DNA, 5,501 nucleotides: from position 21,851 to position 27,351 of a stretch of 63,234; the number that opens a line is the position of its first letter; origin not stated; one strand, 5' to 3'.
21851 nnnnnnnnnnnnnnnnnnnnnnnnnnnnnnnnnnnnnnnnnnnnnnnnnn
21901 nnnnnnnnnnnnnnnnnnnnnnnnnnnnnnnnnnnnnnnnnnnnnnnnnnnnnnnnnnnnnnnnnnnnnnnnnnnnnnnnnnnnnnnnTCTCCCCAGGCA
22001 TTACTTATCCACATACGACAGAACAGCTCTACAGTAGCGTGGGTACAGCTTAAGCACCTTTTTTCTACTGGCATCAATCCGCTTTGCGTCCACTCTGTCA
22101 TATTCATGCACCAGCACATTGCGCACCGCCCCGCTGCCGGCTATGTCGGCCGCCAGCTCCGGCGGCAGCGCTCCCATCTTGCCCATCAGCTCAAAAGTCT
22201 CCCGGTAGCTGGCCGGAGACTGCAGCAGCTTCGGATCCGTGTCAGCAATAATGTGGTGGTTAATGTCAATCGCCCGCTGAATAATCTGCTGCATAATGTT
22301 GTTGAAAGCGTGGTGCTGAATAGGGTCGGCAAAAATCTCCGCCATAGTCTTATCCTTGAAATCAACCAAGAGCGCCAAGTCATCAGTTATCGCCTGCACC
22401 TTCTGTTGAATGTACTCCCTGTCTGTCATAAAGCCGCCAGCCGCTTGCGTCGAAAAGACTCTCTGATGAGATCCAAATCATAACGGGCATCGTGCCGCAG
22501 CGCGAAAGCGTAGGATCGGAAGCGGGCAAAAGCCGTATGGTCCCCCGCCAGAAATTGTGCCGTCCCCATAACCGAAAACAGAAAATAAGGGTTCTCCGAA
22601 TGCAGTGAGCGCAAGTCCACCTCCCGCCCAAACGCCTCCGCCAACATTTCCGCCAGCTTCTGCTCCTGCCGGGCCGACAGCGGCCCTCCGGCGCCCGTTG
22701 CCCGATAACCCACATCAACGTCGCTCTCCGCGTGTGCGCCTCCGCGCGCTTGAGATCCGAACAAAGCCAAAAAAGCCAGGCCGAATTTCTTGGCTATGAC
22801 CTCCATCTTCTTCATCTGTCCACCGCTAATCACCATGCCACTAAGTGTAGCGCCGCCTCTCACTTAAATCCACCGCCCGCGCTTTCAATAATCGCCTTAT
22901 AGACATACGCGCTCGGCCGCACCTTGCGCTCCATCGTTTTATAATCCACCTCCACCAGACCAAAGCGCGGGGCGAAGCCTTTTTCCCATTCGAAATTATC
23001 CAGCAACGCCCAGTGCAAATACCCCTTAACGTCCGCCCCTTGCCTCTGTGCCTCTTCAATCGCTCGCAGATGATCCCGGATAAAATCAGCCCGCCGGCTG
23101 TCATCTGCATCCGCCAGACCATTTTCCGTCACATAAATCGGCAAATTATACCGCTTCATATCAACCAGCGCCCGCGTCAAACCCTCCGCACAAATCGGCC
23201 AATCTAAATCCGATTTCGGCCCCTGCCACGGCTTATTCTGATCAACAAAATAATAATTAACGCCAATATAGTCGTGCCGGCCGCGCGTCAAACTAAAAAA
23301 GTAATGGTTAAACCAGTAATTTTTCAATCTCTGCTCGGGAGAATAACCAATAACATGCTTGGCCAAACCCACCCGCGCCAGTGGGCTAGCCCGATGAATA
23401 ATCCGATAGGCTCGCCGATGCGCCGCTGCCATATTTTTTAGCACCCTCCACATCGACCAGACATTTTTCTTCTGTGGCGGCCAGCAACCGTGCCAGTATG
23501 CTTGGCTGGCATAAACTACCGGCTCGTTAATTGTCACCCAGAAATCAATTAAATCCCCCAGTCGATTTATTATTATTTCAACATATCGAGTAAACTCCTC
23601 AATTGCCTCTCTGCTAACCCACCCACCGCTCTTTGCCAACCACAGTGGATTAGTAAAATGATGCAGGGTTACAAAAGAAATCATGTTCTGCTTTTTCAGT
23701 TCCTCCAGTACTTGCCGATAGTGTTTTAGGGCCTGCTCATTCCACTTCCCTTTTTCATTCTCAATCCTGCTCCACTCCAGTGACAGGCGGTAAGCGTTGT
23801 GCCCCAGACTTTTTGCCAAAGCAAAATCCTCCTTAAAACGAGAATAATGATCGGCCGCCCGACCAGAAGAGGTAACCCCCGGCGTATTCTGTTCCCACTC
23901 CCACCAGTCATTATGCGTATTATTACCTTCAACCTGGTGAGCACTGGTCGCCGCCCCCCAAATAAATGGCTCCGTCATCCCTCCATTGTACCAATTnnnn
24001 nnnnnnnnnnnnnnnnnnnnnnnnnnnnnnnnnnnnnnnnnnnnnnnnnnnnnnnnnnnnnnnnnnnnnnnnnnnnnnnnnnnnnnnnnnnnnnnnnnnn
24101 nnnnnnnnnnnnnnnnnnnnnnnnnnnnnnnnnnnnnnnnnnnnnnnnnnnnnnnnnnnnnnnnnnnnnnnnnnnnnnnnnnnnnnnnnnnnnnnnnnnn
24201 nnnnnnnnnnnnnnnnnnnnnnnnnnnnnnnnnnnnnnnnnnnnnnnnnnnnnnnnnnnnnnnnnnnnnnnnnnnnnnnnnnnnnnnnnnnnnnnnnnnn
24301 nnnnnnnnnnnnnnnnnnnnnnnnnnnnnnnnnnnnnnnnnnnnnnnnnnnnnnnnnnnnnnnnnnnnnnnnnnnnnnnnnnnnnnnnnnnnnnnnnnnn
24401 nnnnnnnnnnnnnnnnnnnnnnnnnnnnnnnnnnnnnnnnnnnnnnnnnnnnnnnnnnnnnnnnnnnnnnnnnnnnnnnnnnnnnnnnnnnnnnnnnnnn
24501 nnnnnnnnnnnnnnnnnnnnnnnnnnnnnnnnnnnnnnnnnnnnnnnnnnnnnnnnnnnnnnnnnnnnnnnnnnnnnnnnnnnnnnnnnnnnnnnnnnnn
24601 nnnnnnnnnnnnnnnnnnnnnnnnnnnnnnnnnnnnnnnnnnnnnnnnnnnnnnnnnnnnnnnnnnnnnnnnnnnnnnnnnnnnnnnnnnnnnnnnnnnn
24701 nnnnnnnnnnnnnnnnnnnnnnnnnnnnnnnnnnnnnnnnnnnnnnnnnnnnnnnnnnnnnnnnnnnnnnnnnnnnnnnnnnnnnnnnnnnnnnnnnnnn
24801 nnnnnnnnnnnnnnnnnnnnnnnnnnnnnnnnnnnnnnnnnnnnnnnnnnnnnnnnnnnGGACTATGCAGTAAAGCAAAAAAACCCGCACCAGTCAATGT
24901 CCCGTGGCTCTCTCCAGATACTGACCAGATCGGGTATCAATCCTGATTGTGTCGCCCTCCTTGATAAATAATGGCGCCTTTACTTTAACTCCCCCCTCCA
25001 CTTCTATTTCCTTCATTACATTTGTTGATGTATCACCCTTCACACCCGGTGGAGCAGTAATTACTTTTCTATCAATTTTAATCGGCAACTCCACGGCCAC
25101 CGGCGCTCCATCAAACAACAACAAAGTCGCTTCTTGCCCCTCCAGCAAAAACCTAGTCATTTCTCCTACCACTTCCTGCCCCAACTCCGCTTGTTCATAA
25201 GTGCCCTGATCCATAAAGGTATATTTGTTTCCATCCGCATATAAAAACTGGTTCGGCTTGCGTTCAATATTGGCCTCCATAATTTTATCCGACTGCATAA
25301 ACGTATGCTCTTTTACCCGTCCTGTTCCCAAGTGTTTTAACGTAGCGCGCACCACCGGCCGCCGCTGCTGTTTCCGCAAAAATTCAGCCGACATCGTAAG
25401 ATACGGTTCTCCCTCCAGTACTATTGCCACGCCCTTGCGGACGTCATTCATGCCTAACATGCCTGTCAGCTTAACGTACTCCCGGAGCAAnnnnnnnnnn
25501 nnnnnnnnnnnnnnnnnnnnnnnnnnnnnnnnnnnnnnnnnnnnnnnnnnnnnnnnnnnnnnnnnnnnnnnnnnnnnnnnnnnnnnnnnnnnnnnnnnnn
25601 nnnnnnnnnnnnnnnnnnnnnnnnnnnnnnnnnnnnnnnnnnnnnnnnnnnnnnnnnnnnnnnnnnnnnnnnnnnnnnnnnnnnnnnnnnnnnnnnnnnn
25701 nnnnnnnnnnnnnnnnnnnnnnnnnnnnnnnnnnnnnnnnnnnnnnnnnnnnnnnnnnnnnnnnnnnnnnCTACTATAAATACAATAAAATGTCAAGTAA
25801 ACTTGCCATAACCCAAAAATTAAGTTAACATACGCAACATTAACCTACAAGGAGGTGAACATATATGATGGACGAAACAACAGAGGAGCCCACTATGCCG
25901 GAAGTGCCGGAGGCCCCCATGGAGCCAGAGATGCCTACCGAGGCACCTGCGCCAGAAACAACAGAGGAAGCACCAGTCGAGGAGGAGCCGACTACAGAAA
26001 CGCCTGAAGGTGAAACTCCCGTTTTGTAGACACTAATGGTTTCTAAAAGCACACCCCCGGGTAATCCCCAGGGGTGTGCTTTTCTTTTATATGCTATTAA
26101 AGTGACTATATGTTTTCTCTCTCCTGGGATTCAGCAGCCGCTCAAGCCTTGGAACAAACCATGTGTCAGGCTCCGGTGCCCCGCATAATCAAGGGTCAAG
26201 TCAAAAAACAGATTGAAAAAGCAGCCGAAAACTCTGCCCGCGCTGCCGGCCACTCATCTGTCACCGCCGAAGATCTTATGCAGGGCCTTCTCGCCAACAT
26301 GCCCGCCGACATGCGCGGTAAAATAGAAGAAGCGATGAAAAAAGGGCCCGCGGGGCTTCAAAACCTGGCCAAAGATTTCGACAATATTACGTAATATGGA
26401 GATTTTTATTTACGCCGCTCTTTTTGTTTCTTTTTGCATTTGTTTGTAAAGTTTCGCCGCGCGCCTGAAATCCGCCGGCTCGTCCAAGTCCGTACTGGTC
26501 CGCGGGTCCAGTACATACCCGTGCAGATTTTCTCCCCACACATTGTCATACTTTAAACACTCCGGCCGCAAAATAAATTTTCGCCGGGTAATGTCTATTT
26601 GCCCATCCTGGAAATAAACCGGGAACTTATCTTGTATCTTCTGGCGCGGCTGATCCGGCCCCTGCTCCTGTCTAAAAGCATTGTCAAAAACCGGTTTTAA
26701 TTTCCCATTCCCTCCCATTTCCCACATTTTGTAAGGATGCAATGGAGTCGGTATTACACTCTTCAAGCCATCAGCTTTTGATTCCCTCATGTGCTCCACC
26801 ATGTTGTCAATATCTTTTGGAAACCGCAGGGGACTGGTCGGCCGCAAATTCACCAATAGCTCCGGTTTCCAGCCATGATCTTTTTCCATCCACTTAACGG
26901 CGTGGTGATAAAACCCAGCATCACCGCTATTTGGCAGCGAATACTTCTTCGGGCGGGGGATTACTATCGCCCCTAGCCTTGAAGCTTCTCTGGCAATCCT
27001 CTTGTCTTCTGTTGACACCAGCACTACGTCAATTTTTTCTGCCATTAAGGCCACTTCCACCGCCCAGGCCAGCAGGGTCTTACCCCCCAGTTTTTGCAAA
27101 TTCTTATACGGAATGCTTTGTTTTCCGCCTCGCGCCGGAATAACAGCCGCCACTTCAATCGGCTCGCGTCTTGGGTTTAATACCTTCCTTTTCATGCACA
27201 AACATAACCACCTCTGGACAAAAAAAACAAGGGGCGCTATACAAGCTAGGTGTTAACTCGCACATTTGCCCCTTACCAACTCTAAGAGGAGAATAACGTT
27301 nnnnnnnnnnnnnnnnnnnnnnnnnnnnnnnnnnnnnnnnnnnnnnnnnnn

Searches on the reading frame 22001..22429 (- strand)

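Call 34: search_protein_families(library=pfam, proteins=[window:22001-22429:-], max_evalue=0.0001)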
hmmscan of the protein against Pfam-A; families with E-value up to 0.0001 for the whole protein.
window:22001-22429:- (142 aa): 1 family
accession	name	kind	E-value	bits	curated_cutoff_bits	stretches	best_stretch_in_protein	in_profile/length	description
PF01934.22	HepT-like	-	4.3e-15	55.9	23.5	1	17-129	4-113/120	Ribonuclease HepT-like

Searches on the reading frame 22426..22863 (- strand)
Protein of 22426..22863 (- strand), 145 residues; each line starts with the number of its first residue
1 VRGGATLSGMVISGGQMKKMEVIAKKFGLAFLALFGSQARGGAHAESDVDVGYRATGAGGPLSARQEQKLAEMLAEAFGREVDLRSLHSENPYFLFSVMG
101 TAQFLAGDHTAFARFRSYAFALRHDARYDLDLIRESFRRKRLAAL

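Call 34: search_protein_families(library=pfam, proteins=[window:22426-22863:-], max_evalue=0.0001)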
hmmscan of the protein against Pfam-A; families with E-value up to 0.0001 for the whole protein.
window:22426-22863:- (145 aa): 2 families
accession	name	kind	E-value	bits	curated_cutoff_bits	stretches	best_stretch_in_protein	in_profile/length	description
PF18765.7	Polbeta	-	5.3e-10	39.8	26.9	1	21-105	5-87/93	Polymerase beta, Nucleotidyltransferase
PF01909.29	NTP_transf_2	-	1.2e-05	26.1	21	1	22-85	7-72/93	Nucleotidyltransferase domain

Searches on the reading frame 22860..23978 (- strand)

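Call 35: search_protein_families(library=pfam, proteins=[window:22860-23978:-], max_evalue=0.0001)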
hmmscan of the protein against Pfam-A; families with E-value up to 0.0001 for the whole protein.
window:22860-23978:- (372 aa): 1 family
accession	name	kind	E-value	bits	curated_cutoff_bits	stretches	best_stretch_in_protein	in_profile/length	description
PF00232.24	Glyco_hydro_1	-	2e-82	277.5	22.6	2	3-214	7-227/453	Glycosyl hydrolase family 1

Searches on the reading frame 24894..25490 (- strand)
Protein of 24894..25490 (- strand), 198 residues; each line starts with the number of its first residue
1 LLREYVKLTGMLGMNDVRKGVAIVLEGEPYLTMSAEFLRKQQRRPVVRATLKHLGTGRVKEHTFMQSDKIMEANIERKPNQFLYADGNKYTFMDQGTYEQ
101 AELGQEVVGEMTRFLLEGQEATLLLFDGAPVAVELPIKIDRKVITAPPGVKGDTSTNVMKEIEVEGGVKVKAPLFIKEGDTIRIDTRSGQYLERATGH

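Call 35: search_protein_families(library=pfam, proteins=[window:24894-25490:-], max_evalue=0.0001)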
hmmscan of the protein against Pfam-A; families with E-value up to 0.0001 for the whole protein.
window:24894-25490:- (198 aa): 3 families
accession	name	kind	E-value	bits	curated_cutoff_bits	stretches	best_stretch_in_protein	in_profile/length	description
PF09285.17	Elong-fact-P_C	-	5.6e-21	74.4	25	1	140-194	2-56/56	Elongation factor P, C-terminal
PF01132.26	EFP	-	4.1e-19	68.7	27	1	80-131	3-54/54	Elongation factor P (EF-P) OB domain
PF08207.18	EFP_N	-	4.3e-10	39.9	23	1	14-70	2-58/58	Elongation factor P (EF-P) KOW-like domain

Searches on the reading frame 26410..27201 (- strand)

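Call 35: search_protein_families(library=pfam, proteins=[window:26410-27201:-], max_evalue=0.0001)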
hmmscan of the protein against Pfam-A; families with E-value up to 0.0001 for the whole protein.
window:26410-27201:- (263 aa): 1 family
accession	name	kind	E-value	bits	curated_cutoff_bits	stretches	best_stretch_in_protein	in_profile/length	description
PF02348.25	CTP_transf_3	-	3.6e-17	63.3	22.6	1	18-146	1-122/217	Cytidylyltransferase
